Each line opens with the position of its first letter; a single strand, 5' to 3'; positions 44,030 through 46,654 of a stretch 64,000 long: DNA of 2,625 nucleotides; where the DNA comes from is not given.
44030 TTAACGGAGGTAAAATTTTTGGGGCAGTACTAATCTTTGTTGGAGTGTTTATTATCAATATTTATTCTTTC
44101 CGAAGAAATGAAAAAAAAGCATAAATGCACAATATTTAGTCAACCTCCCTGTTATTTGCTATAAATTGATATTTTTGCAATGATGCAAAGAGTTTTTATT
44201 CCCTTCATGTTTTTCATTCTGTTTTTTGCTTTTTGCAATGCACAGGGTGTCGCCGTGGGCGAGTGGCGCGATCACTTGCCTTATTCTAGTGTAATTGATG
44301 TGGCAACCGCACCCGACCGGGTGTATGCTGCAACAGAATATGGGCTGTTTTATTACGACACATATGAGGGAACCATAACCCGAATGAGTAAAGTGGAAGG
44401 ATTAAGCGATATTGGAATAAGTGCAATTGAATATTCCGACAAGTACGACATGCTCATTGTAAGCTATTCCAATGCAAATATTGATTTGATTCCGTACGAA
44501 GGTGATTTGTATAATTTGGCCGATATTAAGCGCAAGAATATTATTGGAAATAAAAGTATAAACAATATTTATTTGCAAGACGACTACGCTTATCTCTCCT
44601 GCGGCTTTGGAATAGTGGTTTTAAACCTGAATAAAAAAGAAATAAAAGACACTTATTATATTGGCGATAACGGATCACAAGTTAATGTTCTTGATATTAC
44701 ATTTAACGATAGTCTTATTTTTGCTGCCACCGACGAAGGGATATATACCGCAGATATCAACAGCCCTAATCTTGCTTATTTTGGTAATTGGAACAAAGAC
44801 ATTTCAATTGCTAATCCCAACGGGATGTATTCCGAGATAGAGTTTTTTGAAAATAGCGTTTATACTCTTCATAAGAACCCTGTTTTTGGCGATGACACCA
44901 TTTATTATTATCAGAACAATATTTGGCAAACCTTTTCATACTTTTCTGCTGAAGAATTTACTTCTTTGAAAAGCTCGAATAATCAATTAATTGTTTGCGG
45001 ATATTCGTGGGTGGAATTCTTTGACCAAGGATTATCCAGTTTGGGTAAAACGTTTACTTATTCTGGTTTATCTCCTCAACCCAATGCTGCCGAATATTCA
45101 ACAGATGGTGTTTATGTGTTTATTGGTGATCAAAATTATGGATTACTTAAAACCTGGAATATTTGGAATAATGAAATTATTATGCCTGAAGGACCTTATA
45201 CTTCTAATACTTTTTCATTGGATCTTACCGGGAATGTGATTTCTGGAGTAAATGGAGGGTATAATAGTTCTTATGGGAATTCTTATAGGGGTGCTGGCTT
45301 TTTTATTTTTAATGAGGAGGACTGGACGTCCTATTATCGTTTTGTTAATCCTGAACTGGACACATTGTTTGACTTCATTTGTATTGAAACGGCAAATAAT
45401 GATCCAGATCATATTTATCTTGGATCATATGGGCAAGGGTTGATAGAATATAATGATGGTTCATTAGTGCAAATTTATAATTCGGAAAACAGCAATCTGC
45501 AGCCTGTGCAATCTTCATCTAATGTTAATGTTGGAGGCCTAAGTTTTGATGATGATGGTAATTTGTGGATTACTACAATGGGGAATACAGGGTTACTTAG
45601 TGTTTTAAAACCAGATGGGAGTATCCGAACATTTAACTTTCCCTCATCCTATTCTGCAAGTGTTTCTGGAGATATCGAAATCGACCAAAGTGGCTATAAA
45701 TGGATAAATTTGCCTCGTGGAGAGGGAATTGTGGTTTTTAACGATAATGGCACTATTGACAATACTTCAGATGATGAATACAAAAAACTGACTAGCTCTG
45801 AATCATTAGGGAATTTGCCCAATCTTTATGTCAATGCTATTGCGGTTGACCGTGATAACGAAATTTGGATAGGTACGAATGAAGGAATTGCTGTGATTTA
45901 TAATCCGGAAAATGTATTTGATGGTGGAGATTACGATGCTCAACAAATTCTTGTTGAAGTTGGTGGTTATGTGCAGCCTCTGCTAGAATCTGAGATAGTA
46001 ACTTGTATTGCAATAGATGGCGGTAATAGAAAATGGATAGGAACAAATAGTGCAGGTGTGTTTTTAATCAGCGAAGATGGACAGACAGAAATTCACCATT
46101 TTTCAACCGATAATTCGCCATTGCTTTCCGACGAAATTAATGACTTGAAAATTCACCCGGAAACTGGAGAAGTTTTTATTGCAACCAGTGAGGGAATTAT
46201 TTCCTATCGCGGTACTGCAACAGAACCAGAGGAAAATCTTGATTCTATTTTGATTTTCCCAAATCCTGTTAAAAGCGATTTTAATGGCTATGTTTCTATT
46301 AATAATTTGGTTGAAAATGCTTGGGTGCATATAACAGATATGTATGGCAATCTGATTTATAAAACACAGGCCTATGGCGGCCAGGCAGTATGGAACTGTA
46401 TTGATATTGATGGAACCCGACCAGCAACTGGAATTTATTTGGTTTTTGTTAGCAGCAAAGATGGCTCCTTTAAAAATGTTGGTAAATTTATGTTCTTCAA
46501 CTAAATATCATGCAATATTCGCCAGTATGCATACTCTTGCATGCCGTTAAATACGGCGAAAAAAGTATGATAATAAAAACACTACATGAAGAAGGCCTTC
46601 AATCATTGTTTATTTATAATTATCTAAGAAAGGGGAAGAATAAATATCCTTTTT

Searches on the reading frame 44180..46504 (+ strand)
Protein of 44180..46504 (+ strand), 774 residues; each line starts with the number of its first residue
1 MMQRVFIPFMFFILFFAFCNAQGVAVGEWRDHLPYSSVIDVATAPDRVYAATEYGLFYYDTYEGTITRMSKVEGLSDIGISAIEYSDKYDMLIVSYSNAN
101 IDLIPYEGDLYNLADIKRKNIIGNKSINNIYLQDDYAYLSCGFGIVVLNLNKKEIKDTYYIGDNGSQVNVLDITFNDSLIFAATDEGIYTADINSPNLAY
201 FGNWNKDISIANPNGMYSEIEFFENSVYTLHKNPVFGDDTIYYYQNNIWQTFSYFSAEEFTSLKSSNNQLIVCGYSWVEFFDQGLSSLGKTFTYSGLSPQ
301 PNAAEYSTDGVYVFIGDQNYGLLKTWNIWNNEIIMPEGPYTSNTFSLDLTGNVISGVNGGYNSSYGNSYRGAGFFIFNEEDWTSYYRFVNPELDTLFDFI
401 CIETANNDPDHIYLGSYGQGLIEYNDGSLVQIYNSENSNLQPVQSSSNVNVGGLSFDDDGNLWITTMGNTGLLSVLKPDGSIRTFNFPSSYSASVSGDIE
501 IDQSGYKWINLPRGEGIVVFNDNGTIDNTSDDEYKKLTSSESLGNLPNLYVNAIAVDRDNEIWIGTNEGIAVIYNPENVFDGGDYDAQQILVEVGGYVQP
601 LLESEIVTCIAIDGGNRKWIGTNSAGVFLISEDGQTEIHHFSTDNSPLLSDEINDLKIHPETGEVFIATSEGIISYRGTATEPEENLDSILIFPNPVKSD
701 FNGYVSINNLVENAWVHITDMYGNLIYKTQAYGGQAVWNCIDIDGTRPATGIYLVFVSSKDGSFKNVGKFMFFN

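Call 69: search_protein_families(library=pfam, proteins=[window:44180-46504:+], max_evalue=0.00001)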
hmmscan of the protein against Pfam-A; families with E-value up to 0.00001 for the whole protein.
window:44180-46504:+ (774 aa): 3 families
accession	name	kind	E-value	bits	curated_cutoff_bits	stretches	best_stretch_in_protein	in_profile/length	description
PF21544.3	PorZ_N_b_propeller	-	4.3e-41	141.2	27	1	48-205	1-154/154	TSS9, PorZ, N-terminal beta-propeller domain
PF07494.17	Reg_prop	-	1.8e-10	40.1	20.4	0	545-567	1-23/24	Two component regulator propeller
PF08450.18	SGL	-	1.1e-06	28.9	26.3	0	447-480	84-214/246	SMP-30/Gluconolactonase/LRE-like region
